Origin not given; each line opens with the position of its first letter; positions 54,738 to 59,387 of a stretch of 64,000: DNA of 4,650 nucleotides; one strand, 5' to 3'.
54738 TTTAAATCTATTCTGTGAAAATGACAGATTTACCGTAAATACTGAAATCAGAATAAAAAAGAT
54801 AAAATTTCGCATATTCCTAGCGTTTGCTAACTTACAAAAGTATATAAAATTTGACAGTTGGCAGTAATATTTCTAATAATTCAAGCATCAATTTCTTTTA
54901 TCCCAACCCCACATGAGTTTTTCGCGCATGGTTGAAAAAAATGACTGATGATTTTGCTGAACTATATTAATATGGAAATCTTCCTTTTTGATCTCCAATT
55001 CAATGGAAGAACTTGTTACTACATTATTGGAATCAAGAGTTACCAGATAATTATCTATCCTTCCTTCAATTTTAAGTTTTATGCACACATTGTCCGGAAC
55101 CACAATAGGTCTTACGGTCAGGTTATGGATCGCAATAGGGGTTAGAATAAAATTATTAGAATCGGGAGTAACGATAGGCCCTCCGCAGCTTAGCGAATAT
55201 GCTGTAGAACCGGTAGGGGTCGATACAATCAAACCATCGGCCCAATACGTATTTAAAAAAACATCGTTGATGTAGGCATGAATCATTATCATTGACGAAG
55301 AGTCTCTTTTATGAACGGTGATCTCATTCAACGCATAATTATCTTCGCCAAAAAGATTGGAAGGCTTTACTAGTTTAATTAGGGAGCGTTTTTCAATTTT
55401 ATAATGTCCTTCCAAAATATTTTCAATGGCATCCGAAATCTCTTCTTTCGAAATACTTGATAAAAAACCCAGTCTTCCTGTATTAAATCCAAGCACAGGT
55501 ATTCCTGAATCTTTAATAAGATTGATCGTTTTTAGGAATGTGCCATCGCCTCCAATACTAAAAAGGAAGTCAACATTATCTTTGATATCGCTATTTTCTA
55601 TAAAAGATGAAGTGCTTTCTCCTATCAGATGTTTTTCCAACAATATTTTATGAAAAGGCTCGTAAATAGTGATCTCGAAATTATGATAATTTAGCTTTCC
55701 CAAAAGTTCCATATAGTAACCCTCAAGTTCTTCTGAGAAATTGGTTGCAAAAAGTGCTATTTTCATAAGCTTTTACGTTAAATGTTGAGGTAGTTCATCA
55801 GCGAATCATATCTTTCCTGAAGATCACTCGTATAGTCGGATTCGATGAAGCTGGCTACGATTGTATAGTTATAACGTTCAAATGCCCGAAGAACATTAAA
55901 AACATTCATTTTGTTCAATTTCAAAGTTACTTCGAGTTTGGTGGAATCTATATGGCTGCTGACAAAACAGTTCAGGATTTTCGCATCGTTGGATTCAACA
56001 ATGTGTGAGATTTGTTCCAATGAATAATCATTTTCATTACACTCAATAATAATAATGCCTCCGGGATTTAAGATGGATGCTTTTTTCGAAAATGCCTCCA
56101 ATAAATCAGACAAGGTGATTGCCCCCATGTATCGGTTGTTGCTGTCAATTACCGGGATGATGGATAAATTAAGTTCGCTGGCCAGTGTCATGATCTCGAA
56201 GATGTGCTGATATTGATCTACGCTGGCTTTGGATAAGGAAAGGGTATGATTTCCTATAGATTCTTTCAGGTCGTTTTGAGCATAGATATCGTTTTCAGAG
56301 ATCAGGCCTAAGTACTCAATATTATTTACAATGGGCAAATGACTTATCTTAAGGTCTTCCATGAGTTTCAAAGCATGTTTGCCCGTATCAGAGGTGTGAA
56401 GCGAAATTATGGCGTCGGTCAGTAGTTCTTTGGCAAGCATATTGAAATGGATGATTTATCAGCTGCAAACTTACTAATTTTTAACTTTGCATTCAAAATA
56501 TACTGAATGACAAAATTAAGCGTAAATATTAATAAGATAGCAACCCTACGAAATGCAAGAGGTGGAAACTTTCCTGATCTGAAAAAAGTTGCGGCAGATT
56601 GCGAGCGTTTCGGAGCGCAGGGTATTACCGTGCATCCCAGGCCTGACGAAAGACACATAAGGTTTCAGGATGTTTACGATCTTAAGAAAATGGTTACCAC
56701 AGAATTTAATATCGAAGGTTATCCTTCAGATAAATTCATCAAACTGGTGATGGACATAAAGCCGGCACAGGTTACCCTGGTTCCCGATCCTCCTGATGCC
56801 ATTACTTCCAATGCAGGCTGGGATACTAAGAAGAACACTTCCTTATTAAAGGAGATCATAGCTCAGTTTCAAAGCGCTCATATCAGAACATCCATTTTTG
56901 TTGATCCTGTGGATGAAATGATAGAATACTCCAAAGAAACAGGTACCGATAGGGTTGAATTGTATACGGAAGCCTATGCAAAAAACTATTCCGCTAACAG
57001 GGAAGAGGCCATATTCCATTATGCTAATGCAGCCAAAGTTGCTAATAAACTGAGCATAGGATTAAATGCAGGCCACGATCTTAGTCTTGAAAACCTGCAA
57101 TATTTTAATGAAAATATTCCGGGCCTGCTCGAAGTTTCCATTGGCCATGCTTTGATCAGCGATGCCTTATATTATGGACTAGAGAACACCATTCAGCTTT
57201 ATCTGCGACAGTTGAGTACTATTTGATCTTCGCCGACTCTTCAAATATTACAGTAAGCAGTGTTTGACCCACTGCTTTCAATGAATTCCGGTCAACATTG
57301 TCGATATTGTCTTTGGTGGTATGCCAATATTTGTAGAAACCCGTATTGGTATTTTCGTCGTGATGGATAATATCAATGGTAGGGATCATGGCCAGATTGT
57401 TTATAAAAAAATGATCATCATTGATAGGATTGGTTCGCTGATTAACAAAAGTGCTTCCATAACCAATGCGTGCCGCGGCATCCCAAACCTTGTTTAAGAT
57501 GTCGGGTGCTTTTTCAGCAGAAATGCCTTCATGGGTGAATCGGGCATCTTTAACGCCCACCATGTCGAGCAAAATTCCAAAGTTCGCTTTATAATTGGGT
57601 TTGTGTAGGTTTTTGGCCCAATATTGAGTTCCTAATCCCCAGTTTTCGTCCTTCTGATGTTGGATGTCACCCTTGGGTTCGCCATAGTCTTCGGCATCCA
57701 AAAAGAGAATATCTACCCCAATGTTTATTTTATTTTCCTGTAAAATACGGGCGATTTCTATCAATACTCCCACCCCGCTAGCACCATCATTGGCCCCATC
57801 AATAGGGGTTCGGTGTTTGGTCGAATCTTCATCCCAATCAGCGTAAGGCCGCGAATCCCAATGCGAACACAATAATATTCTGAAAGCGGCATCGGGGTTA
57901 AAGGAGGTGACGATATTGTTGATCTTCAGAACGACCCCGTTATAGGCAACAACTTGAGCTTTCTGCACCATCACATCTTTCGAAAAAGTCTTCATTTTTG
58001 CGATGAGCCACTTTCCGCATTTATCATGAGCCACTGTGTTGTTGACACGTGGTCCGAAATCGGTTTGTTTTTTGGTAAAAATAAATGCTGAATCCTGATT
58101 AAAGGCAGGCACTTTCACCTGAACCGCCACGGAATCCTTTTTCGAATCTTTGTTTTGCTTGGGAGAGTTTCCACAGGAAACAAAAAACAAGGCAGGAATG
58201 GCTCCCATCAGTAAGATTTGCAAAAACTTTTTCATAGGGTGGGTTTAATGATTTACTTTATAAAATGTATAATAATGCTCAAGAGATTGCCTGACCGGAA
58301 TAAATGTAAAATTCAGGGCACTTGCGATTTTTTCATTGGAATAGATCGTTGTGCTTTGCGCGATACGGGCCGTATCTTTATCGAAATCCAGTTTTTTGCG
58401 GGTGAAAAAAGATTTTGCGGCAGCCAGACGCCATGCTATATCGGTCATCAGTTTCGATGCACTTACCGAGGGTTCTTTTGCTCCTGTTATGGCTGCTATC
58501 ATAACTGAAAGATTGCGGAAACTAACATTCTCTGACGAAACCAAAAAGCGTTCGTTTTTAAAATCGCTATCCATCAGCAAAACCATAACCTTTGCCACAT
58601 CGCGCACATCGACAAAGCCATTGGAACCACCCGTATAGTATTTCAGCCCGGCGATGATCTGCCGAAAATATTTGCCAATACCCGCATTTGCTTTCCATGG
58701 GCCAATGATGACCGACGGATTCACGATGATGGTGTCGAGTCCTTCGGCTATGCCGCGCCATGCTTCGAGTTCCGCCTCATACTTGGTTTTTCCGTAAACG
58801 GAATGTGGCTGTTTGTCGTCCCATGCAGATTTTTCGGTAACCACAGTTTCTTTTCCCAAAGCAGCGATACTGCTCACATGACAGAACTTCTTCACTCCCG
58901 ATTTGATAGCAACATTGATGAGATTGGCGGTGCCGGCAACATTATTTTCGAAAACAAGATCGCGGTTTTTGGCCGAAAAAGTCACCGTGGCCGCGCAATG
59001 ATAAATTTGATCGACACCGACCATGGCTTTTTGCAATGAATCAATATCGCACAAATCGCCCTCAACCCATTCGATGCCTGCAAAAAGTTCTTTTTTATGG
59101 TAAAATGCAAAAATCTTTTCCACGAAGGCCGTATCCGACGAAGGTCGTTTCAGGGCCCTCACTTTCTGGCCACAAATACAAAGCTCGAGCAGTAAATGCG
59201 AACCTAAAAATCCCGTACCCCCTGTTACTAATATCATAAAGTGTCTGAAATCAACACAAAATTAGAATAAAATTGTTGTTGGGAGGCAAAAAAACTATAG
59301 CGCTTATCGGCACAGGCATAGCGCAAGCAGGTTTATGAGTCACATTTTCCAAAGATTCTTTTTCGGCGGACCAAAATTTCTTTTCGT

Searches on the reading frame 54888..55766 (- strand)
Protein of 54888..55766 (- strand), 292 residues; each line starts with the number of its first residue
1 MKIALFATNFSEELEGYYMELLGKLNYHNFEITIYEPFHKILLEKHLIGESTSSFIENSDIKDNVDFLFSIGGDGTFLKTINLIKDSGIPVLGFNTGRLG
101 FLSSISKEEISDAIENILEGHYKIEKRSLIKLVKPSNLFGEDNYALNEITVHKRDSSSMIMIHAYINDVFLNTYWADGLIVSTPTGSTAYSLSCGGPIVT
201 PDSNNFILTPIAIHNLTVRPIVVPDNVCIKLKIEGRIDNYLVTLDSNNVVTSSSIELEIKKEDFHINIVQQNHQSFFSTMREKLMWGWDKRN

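Call 65: search_protein_families(library=pfam, proteins=[window:54888-55766:-], max_evalue=0.0001)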
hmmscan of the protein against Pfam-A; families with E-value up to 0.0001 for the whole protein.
window:54888-55766:- (292 aa): 2 families
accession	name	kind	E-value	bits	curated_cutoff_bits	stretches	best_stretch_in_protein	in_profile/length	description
PF20143.4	NAD_kinase_C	-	7.4e-28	97.2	23.7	1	146-251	1-105/126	ATP-NAD kinase C-terminal domain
PF01513.26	NAD_kinase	-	7.7e-16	59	25.5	1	61-122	69-130/130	ATP-NAD kinase N-terminal domain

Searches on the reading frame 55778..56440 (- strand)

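Call 65: search_protein_families(library=pfam, proteins=[window:55778-56440:-], max_evalue=0.0001)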
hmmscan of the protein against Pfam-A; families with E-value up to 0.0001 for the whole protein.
window:55778-56440:- (220 aa): 1 family
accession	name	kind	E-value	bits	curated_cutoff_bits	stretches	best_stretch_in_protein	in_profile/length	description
PF00571.33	CBS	-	1.5e-16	60.9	24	2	4-52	2-51/57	CBS domain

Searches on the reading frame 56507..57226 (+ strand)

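Call 66: search_protein_families(library=pfam, proteins=[window:56507-57226:+], max_evalue=0.0001)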
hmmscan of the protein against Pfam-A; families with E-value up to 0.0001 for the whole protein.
window:56507-57226:+ (239 aa): 1 family
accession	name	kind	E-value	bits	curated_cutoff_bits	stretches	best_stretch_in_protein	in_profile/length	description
PF03740.19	PdxJ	-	1.4e-91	306.2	24.5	1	3-234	1-232/234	Pyridoxal phosphate biosynthesis protein PdxJ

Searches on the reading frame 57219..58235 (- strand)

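Call 66: search_protein_families(library=pfam, proteins=[window:57219-58235:-], max_evalue=0.0001)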
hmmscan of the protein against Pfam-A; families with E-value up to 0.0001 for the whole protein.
window:57219-58235:- (338 aa): 1 family
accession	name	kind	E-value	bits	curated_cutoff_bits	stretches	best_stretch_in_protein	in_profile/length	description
PF04389.22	Peptidase_M28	-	2.4e-34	119.2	21.3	1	107-329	1-192/193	Peptidase family M28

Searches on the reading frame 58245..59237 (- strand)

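Call 66: search_protein_families(library=pfam, proteins=[window:58245-59237:-], max_evalue=0.0001)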
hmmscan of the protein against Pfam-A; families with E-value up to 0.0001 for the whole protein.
window:58245-59237:- (330 aa): 8 families
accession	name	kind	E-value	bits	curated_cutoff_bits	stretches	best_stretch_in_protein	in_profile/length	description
PF01370.27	Epimerase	-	2.4e-34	119.2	20.9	1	2-230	1-236/240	NAD dependent epimerase/dehydratase family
PF07993.18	NAD_binding_4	-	1.5e-23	83.8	20.1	1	4-202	1-230/258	Male sterility protein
PF16363.11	GDP_Man_Dehyd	-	2.7e-22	80.1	27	1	3-244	1-259/332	GDP-mannose 4,6 dehydratase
PF01073.25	3Beta_HSD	-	1.2e-20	74.1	22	1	3-182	1-186/280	3-beta hydroxysteroid dehydrogenase/isomerase family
PF02719.21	Polysacc_synt_2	-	3.5e-13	49.8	20.2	1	2-123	1-128/293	Polysaccharide biosynthesis protein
PF13460.12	NAD_binding_10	-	4.8e-13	49.8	27.2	1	6-221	1-180/184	NAD(P)H-binding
PF05368.20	NmrA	-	4.5e-11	43.3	27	1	2-142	5-127/298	NmrA-like family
PF04321.23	RmlD_sub_bind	-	1.4e-08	34.6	27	1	2-157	3-134/287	RmlD substrate binding domain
